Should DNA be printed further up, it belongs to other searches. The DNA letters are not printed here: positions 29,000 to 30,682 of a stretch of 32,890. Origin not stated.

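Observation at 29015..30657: Single-gene compositional island: higher-GC, Trp/Arg-rich 461-aa orphan between ychF and hppA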

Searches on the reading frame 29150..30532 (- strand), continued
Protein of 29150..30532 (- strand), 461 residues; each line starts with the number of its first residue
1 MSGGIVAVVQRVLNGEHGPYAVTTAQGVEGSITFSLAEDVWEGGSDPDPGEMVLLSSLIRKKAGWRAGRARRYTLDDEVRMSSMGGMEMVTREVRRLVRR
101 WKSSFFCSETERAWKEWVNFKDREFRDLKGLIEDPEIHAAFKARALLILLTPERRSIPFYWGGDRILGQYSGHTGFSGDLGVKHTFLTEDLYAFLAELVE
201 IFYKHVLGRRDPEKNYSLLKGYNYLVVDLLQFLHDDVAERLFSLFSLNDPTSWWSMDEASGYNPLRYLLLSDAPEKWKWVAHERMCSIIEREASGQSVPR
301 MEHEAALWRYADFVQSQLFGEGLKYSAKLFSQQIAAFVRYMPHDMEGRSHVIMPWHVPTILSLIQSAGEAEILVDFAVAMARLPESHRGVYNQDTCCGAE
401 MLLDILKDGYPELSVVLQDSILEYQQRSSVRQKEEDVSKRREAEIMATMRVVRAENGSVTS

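Call 41: predict_structure(alignment_id=A2)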
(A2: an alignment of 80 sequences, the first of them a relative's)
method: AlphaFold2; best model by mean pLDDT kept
length: 461 residues; sequences in the alignment: 80
mean_pLDDT: 92.4   pTM: 0.82
mean pLDDT of the five models: 92.4, 91.5, 91.3, 90.9, 90.6
residues with pLDDT >= 90: 378; 70-90: 58; 50-70: 16; < 50: 9
segments of 3 or more residues with pLDDT < 50: 171-175
pLDDT, mean of each block of 10 residues (from residue 1): 83 97 95 97 96 96 96 86 83 96 96 97 91 95 95 92 65 52 80 97 92 89 95 97 97 91 96 97 98 97 96 95 97 98 86 97 98 98 91 97 98 97 97 98 97 80 53
secondary structure, 60 per line:
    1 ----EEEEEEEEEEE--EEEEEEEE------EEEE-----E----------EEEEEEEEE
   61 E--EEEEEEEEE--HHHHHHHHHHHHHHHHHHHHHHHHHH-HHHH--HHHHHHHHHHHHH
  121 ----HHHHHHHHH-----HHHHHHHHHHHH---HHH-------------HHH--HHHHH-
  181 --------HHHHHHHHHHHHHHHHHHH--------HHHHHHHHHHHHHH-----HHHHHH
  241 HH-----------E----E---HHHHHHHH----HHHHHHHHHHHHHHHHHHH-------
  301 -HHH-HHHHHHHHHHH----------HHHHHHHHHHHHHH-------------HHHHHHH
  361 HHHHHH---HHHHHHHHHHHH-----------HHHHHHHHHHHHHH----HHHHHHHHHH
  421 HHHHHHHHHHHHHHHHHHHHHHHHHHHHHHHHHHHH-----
elements in order: E5-15 E18-25 E32-35 E52-61 E64-72 H75-100 H102-105 H108-120 H125-133 H139-150 H175-179 H189-207 H216-229 H235-242 H263-270 H275-293 H306-316 H327-340 H354-366 H370-381 H393-406 H411-456
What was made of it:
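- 29147..30532 (-): Coding sequence of the 461-aa two-module protein (ATG at 30532, TAA at 29147-29149). The AlphaFold model has pLDDT 92.4 and pTM 0.82 (call 41).
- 30317..30520 (-): N-terminal module, residues 5-72: a five-stranded beta-barrel with a cold-shock/S1-like OB fold. It carries the conserved HGPYAV, GSITFSL, VW, PEPGE and KRAGWRA motifs. Strands E5-15, E18-25, E32-35, E52-61 and E64-72 (call 41).
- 29165..30310 (-): C-terminal module, residues 75-456: an all-alpha body of about 16 helices ending in a 46-residue helix. K278 is invariant. W114, W117, R144, Y262-P264 (SGYNP), E292, E304, Y310 and Q333 are nearly invariant. Secondary structure: call 41.
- On Cold-shock domain (PF00313): The AlphaFold model has five strands in residues 5-72 with pLDDT of roughly 83-97 (call 41).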

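Call 43: list_cluster_members(proteins=[P0153, P0016, P0018, P0019, P0022, P0008, P0010, P0013, P0152, P0154])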
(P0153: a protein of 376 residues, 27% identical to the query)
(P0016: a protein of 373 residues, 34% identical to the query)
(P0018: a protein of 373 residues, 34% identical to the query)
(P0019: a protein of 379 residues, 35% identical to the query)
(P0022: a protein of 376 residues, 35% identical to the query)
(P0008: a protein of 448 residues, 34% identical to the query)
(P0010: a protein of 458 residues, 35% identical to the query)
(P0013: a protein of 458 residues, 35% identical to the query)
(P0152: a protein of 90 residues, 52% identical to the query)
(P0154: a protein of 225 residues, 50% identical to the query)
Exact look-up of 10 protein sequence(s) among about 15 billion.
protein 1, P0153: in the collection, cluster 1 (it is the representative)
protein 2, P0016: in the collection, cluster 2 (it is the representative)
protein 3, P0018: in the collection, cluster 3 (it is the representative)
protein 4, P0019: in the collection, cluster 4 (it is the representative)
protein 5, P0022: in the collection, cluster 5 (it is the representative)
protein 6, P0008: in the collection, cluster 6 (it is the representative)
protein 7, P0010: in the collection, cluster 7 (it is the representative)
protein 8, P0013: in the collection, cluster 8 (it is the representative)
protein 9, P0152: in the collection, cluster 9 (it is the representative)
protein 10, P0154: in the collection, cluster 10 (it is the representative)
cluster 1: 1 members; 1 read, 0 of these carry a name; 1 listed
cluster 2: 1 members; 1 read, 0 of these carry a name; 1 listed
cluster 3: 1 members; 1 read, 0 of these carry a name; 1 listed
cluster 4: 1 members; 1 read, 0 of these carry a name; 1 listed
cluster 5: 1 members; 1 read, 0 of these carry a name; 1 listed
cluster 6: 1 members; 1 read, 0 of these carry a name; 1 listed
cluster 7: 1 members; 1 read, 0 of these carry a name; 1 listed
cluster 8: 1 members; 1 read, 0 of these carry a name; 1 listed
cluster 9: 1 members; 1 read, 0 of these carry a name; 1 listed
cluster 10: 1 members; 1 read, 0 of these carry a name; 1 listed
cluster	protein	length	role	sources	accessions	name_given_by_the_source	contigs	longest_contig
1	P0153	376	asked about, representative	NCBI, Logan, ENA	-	-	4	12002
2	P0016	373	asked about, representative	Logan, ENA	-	-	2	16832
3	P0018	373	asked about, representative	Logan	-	-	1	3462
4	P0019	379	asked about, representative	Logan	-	-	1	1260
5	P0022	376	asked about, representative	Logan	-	-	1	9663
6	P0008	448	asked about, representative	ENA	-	-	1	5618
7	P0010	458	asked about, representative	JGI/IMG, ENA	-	-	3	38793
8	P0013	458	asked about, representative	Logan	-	-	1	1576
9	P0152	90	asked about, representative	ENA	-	-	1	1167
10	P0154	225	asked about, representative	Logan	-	-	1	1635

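Call 44: find_encoding_contigs(protein=P0010, flank=10000, max_places=3)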
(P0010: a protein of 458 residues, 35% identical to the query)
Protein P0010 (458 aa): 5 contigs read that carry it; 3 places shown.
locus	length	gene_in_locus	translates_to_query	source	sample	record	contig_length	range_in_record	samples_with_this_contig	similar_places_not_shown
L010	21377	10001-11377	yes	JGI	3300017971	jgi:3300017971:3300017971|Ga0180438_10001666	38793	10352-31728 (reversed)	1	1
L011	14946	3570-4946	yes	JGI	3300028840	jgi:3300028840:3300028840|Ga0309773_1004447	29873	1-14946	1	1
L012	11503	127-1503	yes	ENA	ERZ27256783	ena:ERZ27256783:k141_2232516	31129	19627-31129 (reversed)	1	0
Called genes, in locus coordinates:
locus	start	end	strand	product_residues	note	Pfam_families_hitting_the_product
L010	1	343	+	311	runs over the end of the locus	PF00753:Lactamase_B, PF12706:Lactamase_B_2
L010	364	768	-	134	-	-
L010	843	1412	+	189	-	PF00334:NDK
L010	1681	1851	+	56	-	-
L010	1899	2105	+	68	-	-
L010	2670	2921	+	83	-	-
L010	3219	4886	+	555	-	PF05157:MshEN, PF00437:T2SSE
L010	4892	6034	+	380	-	PF00482:T2SSF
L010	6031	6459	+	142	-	-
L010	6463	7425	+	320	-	-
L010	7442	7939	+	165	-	-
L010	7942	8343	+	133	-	-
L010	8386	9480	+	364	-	PF06723:MreB_Mbl (faint), PF11104:PilM_2, PF08841:DDR, PF14450:FtsA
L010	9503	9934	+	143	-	PF07963:N_methyl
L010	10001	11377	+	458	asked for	-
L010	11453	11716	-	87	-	PF22976:RRM_10 (weak), PF00076:RRM_1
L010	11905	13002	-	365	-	-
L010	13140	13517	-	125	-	PF06397:Desulfoferrod_N, PF01880:Desulfoferrodox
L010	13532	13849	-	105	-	PF14358:DUF4405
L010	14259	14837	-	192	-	-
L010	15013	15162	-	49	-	PF18930:DUF5679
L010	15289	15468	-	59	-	PF00830:Ribosomal_L28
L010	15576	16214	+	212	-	PF02163:Peptidase_M50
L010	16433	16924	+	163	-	PF00164:Ribosom_S12_S23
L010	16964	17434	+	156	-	PF00177:Ribosomal_S7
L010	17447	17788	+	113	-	PF03819:MazG (weak)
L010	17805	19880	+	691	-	PF00009:GTP_EFTU, PF03144:GTP_EFTU_D2, PF22042:EF-G_D2, PF14492:EFG_III, PF16658:RF3_C (weak), PF03764:EFG_IV, PF00679:EFG_C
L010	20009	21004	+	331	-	-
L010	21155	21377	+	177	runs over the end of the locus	-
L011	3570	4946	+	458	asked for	-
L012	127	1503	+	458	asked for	-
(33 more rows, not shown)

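Call 45: find_encoding_contigs(protein=P0016, flank=10000, max_places=3)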
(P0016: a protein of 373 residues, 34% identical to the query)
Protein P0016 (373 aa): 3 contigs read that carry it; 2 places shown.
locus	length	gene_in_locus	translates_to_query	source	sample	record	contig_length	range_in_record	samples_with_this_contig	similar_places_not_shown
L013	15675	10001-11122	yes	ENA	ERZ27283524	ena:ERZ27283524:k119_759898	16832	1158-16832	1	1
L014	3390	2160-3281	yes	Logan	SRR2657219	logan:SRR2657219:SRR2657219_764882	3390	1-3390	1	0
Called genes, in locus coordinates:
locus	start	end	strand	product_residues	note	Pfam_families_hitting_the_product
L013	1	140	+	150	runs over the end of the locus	PF00430:ATP-synt_B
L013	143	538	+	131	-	PF00213:OSCP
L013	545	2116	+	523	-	PF00006:ATP-synt_ab, PF00306:ATP-synt_ab_C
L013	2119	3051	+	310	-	PF00231:ATP-synt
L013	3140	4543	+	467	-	PF02874:ATP-synt_ab_N, PF00006:ATP-synt_ab, PF22919:ATP-synt_VA_C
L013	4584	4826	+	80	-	PF02823:ATP-synt_DE_N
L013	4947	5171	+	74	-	-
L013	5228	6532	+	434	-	PF02844:GARS_N, PF01071:GARS_A, PF02655:ATP-grasp_3 (weak), PF02843:GARS_C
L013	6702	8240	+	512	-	PF00117:GATase, PF07722:Peptidase_C26, PF02540:NAD_synthase (faint), PF00733:Asn_synthase (weak), PF00958:GMP_synt_C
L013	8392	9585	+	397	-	PF00586:AIRS, PF02769:AIRS_C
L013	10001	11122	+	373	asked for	-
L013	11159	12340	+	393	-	PF01926:MMR_HSR1, PF02421:FeoB_N (weak), PF06071:YchF-GTPase_C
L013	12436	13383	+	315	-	PF18920:DUF5671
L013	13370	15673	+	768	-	?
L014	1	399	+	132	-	?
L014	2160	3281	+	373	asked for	-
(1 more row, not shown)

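Call 47: fold_search(model_id=the predicted structure, library=pdb)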
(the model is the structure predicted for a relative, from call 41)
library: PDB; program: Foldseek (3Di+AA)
matches with E <= 10: 1013; with E <= 0.001: 0
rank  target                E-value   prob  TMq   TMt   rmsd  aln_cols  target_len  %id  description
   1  8y9r_A                3.1e-03  0.98  0.21  0.30  16.9       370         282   11  Crystal structure of Spiral2 microtubule-binding domain from Physcomitrella patens (released 2024-12-18)
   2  8y9r_B                3.3e-03  0.98  0.20  0.29  16.2       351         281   12  Crystal structure of Spiral2 microtubule-binding domain from Physcomitrella patens (released 2024-12-18)
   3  6vfk_B                3.8e-03  0.51  0.11  0.15  18.3       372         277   13  De novo designed tetrahedral nanoparticle T33_dn10 displaying 4 copies of BG505-SOSIP trimer on the surface (released 2020-07-22)
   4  5h7c_C                1.6e-02  0.57  0.15  0.17  21.7       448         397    9  Crystal structure of a repeat protein with two Protein A-DHR14 repeat modules (released 2017-06-28)
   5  4dzs_B                2.0e-02  0.75  0.20  0.24  13.2       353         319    8  Crystal structure of yeast Puf4p RNA binding domain in complex with HO-4BE mutant RNA (released 2012-04-25)
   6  8sok_B                2.0e-02  0.35  0.13  0.15  21.1       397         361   11  Cryo-EM structure of human CST bound to POT1(ESDL)/TPP1 in the presence of telomeric ssDNA (released 2023-06-07)
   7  6ef4                  2.6e-02  0.89  0.25  0.21  15.4       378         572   11  Crystal structure of mouse PP2A Aalpha P179R mutant (released 2019-06-26)
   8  7ue2_A                2.8e-02  0.82  0.21  0.29  14.2       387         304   13  Crystal structure of designed helical repeat protein RPB_PLP3_R6 bound to PLPx6 peptide (released 2023-03-29)
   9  8gel_A                2.8e-02  0.23  0.12  0.12  22.6       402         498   12  Cryo-EM structure of synthetic tetrameric building block sC4 (released 2024-03-13)
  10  5k7v_A                3.0e-02  0.23  0.10  0.15  18.5       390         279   12  Computational Design of Self-Assembling Cyclic Protein Homooligomers (released 2017-04-12)
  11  6o3f_B                3.8e-02  0.99  0.13  0.12   8.9       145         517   10  Crystal Structure of Lysyl-tRNA Synthetase from Chlamydia trachomatis with complexed with L-lysine and a difluoro cycl (released 2019-03-27)
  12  9hmf_K                4.8e-02  0.35  0.21  0.14  20.5       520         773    9  Periplasmic scaffold of the Campylobacter jejuni flagellar motor (alpha carbon trace) (released 2024-12-25)
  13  8ez6_A                5.0e-02  1.00  0.11  0.66   3.3        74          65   18  The DBC1/SIRT1 Interaction is Choreographed by Post-translational Modification (released 2024-03-27)
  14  5a6c_A                6.1e-02  0.87  0.20  0.24  12.5       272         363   12  Concomitant binding of Afadin to LGN and F-actin directs planar spindle orientation (released 2015-12-30)
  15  8u89_A                6.1e-02  0.54  0.19  0.16  15.2       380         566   10  The structure of the PP2A-B56Delta holoenzyme mutant - E197K (released 2024-01-10)
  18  2l15_MODEL_1_A        7.7e-02  1.00  0.13  0.71   3.6        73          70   16  Solution Structure of Cold Shock Protein CspA Using Combined NMR and CS-Rosetta method (released 2010-09-15)
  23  3i2z_B                8.1e-02  1.00  0.12  0.70   3.2        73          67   11  Structure of cold shock protein E from Salmonella typhimurium (released 2009-12-22)
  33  3i2z_A                9.8e-02  1.00  0.13  0.73   2.5        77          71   13  Structure of cold shock protein E from Salmonella typhimurium (released 2009-12-22)
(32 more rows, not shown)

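Call 49: search_protein_families(library=ncbifam, proteins=[P0001, P0002, P0010, P0016, P0153, P0022, P0065, P0136, P0152, P0154], max_evalue=1)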
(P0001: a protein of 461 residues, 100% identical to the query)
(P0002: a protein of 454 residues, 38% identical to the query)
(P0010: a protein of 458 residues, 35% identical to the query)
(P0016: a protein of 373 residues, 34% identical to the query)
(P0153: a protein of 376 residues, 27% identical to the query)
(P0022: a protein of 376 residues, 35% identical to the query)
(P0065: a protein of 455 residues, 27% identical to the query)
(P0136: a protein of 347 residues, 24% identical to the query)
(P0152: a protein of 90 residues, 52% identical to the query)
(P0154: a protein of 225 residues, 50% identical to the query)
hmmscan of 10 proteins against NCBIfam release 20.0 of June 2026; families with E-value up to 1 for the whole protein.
P0001 (461 aa): 0 families

P0002 (454 aa): 0 families

P0010 (458 aa): 0 families

P0016 (373 aa): 0 families

P0153 (376 aa): 1 family
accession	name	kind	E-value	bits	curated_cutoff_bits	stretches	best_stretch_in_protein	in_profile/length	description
NF045627.1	HxpDPsynsmall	equivalog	0.07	13.2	200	1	79-128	65-112/143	hexaprenyl-diphosphate synthase small subunit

P0022 (376 aa): 0 families

P0065 (455 aa): 0 families

P0136 (347 aa): 0 families

P0152 (90 aa): 0 families

P0154 (225 aa): 0 families

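Call 50: search_protein_families(library=phrogs, proteins=[P0001, P0002, P0010, P0016, P0153, P0022, P0065, P0136, P0152, P0154], max_evalue=1)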
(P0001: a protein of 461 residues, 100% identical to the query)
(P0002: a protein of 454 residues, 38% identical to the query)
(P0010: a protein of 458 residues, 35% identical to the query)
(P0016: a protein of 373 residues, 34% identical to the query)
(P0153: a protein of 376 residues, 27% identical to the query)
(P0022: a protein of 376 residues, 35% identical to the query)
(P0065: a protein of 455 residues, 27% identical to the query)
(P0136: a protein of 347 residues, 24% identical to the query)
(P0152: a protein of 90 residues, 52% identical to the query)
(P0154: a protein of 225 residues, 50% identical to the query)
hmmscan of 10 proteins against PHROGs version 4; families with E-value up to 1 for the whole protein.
P0001 (461 aa): 0 families

P0002 (454 aa): 0 families

P0010 (458 aa): 0 families

P0016 (373 aa): 0 families

P0153 (376 aa): 3 families
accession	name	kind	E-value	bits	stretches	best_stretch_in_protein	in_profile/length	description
phrog_34639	-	unknown function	0.076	12.9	1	68-121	189-244/310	-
phrog_10517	-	head and packaging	0.13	12.8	1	217-303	45-136/207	terminase large subunit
phrog_25010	-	unknown function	0.24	12.3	1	45-94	11-59/150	-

P0022 (376 aa): 1 family
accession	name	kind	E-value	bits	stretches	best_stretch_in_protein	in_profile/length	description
phrog_9127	-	unknown function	0.066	14.7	0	12-36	3-27/55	-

P0065 (455 aa): 2 families
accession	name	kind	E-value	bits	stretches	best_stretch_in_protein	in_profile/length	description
phrog_6838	-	unknown function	0.21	12.5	0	162-182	17-37/47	-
phrog_9975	-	unknown function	0.33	12.2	1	317-338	10-31/62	-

P0136 (347 aa): 2 families
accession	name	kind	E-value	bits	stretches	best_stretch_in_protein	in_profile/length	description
phrog_26181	-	unknown function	0.011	16.5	1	129-290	56-217/314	-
phrog_36817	-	unknown function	0.041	14.7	1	217-285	118-180/199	-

P0152 (90 aa): 0 families

P0154 (225 aa): 0 families

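Call 53: find_related_loci(query=A1, collection=viral_contigs, flank=8000)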
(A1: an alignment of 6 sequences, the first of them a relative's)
Query A1 (461 aa) in viral_contigs; peptide patterns used: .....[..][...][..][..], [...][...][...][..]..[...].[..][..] (x = any residue, [..] = any of these).
12 stretches matched a pattern, but none encodes a relative of the query by tblastn (E <= 1e-3).

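Call 59: fold_search(model_id=the predicted structure, library=viral)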
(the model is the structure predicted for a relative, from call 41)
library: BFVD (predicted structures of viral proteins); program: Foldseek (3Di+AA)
matches with E <= 10: 489; with E <= 0.001: 0
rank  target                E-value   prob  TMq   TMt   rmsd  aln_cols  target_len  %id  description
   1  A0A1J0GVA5            1.2e-02  1.00  0.13  0.75   3.1        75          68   19  Cold shock CspD protein [Vibrio phage vB_VspP_pVa5]
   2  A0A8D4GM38            2.0e-02  0.91  0.25  0.20  17.0       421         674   12  (no name in the UniProt tables at hand)
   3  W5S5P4                2.5e-02  0.72  0.12  0.08  18.3       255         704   12  RecD/TraA family helicase repair protein [Pithovirus sibericum]
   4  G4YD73                2.7e-02  1.00  0.12  0.28   3.5        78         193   20  (no name in the UniProt tables at hand)
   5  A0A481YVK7            2.7e-02  0.51  0.16  0.15  17.2       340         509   13  Chromatin assembly factor complex 1 subunit p60 [Marseillevirus LCMAC103]
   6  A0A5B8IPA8            5.6e-02  1.00  0.12  0.10   3.0        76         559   17  Uncharacterized protein [Mimiviridae sp. ChoanoV1]
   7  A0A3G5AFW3            5.6e-02  0.16  0.14  0.10  21.3       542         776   11  AAA+ ATPase domain-containing protein [Solivirus sp.]
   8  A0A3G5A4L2            7.1e-02  0.90  0.23  0.31  15.2       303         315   10  Sel1 repeat family protein [Harvfovirus sp.]
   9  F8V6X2                8.2e-02  0.23  0.12  0.13  17.7       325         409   11  Ankyrin-containing protein [Acanthamoeba polyphaga mimivirus]
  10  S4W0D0                8.2e-02  0.14  0.12  0.13  21.7       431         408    9  Ankyrin repeat domain containing protein [Pandoravirus salinus]
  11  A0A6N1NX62            1.1e-01  0.28  0.15  0.10  16.9       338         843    8  Aminopeptidase M1-like [Tupanvirus soda lake]
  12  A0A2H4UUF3            1.1e-01  0.25  0.17  0.12  17.2       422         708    9  RING-finger domain-containing protein [Bodo saltans virus]
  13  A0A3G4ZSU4            1.3e-01  0.41  0.15  0.21  16.0       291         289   12  Tetratricopeptide repeat protein [Edafosvirus sp.]
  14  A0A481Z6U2            1.4e-01  0.54  0.25  0.23  19.0       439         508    9  Importin beta binding domain protein [Pithovirus LCPAC302]
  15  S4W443                1.4e-01  0.33  0.18  0.20  14.1       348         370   13  Uncharacterized protein [Pandoravirus salinus]
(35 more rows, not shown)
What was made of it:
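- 30317..30520 (-): Foldseek matches: CspA 2l15 TMt 0.71, CspE 3i2z 0.70-0.73, phage CspD 0.75, probability 1.0 (calls 47, 59).
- On Cold-shock domain (PF00313): Foldseek TM is 0.70-0.75 to CspA, CspE and CspD (calls 47, 59).
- Closest known: Bacterial cold-shock proteins. Same: Foldseek gives TM 0.70-0.75 and probability 1.0 to CspA 2l15, CspE 3i2z and a phage CspD (calls 47, 59).
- The barrel superposes on CspA, CspE and CspD with TM 0.70-0.75 (calls 47, 59).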
